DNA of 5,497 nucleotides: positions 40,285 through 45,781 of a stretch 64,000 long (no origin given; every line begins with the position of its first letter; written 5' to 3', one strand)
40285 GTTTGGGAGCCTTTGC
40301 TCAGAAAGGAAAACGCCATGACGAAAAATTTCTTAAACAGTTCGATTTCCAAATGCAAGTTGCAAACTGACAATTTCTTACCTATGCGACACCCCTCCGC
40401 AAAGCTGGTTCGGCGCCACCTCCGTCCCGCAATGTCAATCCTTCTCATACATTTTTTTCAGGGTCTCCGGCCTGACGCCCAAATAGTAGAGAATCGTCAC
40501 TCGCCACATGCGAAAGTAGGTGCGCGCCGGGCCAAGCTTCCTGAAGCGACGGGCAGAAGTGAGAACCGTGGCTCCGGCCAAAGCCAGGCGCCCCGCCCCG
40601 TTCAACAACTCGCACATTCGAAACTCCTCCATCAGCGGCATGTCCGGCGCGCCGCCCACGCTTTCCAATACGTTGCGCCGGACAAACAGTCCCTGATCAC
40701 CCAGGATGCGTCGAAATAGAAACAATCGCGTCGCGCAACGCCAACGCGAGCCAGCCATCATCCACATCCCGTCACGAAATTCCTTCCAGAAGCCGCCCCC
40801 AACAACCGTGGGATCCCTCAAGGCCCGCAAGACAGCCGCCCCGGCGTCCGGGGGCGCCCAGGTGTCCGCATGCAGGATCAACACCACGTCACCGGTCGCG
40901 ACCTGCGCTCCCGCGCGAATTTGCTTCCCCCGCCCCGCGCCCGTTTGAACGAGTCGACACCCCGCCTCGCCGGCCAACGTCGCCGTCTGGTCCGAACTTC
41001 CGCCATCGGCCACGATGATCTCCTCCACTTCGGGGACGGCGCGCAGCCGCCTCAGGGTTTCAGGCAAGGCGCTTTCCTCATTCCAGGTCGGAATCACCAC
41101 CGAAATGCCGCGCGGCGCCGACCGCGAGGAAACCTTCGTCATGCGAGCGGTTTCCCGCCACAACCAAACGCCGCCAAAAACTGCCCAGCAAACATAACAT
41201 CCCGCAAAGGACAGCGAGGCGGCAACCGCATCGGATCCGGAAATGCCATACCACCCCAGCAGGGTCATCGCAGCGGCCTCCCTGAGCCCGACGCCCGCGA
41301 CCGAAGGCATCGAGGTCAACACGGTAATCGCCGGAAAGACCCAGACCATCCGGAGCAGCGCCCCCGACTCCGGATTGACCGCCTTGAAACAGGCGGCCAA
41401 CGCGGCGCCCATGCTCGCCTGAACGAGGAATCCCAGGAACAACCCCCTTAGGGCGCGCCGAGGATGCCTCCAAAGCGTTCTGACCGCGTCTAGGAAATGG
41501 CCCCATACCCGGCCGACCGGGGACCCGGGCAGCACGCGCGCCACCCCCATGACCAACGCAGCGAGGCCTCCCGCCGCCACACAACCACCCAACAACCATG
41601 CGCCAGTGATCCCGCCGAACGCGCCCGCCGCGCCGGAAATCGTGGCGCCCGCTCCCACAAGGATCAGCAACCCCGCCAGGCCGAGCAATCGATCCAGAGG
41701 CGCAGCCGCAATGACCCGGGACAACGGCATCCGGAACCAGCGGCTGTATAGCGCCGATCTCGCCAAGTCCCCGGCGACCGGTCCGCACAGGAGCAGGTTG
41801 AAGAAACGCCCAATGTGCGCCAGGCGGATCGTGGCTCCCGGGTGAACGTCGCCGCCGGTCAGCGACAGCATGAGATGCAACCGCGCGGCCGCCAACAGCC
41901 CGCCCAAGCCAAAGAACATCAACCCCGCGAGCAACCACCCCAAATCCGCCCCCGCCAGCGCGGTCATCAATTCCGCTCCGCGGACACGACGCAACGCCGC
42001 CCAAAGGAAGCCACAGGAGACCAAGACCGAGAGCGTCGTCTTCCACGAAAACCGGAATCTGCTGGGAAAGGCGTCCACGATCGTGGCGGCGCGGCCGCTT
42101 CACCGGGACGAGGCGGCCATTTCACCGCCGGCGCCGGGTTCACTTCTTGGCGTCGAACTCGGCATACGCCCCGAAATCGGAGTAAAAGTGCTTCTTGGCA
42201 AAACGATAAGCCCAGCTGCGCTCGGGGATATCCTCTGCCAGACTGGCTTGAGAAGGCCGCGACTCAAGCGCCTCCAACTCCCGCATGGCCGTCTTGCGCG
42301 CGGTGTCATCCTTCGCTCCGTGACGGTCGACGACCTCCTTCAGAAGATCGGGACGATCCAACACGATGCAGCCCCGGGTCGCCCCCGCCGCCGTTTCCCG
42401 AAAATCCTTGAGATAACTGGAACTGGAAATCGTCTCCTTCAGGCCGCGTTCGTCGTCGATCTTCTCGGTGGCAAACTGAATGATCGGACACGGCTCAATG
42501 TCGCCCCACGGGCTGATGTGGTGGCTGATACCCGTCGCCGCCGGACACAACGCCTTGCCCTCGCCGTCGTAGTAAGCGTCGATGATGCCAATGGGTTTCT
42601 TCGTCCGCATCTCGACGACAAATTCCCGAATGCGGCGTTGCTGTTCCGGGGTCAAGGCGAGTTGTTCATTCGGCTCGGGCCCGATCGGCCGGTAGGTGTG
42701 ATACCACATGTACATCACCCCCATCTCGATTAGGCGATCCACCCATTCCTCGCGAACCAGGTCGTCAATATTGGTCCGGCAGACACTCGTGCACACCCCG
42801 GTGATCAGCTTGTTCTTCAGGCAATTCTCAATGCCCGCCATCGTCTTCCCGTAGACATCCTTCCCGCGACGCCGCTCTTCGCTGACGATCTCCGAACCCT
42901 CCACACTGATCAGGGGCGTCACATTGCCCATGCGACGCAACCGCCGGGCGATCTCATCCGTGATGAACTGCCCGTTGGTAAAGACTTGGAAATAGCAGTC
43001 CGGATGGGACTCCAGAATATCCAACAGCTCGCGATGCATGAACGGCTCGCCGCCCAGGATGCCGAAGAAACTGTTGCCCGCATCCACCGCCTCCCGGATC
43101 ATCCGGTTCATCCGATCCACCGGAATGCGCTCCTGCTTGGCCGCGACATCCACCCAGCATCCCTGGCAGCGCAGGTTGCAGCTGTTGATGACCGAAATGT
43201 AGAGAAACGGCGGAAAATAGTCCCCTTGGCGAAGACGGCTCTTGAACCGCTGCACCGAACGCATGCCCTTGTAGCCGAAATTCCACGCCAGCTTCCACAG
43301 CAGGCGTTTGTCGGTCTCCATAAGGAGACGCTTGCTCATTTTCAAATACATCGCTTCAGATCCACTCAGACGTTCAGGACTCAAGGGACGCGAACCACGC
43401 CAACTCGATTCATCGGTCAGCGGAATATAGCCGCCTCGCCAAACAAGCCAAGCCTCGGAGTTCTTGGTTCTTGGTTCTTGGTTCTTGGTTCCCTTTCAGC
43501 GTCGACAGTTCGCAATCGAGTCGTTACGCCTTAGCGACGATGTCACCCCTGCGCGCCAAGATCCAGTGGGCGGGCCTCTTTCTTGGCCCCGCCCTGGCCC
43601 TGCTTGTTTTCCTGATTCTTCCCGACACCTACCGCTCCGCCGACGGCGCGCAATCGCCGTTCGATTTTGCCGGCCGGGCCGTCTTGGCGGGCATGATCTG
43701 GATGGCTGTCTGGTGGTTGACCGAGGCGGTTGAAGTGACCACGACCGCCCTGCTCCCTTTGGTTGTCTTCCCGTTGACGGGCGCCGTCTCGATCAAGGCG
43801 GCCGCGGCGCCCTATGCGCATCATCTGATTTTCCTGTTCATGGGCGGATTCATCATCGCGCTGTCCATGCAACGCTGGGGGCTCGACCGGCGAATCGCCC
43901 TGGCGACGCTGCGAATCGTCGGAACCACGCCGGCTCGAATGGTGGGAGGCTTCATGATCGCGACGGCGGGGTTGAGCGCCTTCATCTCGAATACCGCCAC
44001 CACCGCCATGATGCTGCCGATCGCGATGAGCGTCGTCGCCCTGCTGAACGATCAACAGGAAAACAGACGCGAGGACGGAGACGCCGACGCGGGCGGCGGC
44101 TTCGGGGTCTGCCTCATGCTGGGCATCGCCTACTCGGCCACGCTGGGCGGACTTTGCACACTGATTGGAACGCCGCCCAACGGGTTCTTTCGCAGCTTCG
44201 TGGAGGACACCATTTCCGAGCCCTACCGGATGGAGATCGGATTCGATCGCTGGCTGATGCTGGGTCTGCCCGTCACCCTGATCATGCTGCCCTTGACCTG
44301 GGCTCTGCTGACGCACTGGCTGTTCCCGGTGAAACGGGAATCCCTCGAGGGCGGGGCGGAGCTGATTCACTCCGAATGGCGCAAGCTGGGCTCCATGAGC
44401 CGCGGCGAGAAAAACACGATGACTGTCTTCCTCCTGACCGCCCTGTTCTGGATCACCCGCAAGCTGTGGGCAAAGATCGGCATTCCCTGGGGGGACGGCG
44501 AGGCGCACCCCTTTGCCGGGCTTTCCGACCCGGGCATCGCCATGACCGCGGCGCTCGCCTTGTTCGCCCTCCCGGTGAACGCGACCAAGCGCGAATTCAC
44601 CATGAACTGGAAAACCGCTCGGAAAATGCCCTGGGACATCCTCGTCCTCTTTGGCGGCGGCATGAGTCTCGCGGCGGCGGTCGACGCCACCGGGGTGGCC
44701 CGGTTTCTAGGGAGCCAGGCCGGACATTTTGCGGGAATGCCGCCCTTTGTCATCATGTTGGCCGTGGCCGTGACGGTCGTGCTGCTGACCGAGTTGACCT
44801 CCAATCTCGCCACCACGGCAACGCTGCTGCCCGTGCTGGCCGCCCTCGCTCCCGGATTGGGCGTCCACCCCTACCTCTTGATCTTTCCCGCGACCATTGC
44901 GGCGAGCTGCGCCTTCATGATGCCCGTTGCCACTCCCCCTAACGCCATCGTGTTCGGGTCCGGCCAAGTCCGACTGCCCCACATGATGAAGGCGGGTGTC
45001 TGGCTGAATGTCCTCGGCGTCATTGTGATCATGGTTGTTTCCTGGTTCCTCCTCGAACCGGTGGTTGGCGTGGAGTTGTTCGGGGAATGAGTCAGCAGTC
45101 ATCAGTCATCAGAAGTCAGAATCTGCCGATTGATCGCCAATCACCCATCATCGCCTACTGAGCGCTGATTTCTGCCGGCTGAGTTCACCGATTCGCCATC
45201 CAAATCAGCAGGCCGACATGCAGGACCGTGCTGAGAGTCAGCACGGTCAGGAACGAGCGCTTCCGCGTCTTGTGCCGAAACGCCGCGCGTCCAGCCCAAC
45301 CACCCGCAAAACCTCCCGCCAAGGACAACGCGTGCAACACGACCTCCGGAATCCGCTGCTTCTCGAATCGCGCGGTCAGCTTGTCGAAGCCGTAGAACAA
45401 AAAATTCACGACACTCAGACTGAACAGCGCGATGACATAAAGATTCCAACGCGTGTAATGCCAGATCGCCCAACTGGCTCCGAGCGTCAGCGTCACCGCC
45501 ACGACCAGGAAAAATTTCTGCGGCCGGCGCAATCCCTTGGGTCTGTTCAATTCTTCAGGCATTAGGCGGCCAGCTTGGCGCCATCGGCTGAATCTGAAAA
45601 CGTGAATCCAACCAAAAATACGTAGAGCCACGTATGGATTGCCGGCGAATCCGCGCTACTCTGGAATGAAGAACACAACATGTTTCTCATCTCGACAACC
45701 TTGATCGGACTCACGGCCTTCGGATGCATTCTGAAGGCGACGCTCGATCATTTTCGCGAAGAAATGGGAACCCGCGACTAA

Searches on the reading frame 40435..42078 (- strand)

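Call 8: search_protein_families(library=pfam, proteins=[window:40435-42078:-], max_evalue=0.001)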
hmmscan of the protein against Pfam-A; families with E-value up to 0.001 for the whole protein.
window:40435-42078:- (547 aa): 3 families
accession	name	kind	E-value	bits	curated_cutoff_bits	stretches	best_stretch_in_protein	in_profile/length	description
PF03706.18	LPG_synthase_TM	-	5.3e-25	88.9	33.4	1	16-296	3-295/302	Lysylphosphatidylglycerol synthase TM region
PF00535.33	Glycos_transf_2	-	2.4e-19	70.3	23.3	1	326-446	1-131/168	Glycosyl transferase family 2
PF13641.12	Glyco_tranf_2_3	-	7.4e-07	29.9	27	1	322-438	1-131/230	Glycosyltransferase like family 2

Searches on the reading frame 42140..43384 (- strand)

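Call 8: search_protein_families(library=pfam, proteins=[window:42140-43384:-], max_evalue=0.001)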
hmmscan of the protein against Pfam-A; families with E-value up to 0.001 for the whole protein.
window:42140-43384:- (414 aa): 1 family
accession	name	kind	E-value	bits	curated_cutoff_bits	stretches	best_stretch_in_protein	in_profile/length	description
PF04055.27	Radical_SAM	-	2.2e-15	57.6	29.5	1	63-198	1-148/166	Radical SAM superfamily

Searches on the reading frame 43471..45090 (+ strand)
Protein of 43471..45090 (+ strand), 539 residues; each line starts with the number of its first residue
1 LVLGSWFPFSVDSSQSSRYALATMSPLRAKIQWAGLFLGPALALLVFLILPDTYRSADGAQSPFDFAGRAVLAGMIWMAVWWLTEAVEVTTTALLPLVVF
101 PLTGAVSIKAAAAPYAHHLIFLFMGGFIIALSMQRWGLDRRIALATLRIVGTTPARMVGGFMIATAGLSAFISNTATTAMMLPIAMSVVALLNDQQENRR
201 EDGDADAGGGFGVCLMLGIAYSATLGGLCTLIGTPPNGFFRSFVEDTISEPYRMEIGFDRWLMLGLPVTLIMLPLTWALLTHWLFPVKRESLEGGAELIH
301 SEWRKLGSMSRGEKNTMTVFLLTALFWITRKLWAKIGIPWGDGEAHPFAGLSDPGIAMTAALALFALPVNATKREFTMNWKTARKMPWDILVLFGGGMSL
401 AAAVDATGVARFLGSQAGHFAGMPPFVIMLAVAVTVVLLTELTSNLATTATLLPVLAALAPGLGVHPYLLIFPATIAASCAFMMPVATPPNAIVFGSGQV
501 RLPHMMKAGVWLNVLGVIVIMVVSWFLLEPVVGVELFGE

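Call 8: search_protein_families(library=pfam, proteins=[window:43471-45090:+], max_evalue=0.001)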
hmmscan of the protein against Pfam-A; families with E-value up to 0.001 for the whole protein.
window:43471-45090:+ (539 aa): 2 families
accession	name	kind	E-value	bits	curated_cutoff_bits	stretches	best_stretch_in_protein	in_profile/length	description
PF00939.25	Na_sulph_symp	-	2.9e-66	224.8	27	1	69-525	31-466/472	Sodium:sulfate symporter transmembrane region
PF03600.22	CitMHS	-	4.8e-57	194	31.9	1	80-472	2-333/336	Citrate transporter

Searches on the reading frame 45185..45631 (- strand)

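Call 8: search_protein_families(library=pfam, proteins=[window:45185-45631:-], max_evalue=0.001)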
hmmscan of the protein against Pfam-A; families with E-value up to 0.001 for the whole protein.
window:45185-45631:- (148 aa): 1 family
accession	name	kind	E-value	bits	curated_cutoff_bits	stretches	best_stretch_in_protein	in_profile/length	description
PF06961.18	DUF1294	-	1.4e-18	67.4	25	1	73-127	1-55/55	Protein of unknown function (DUF1294)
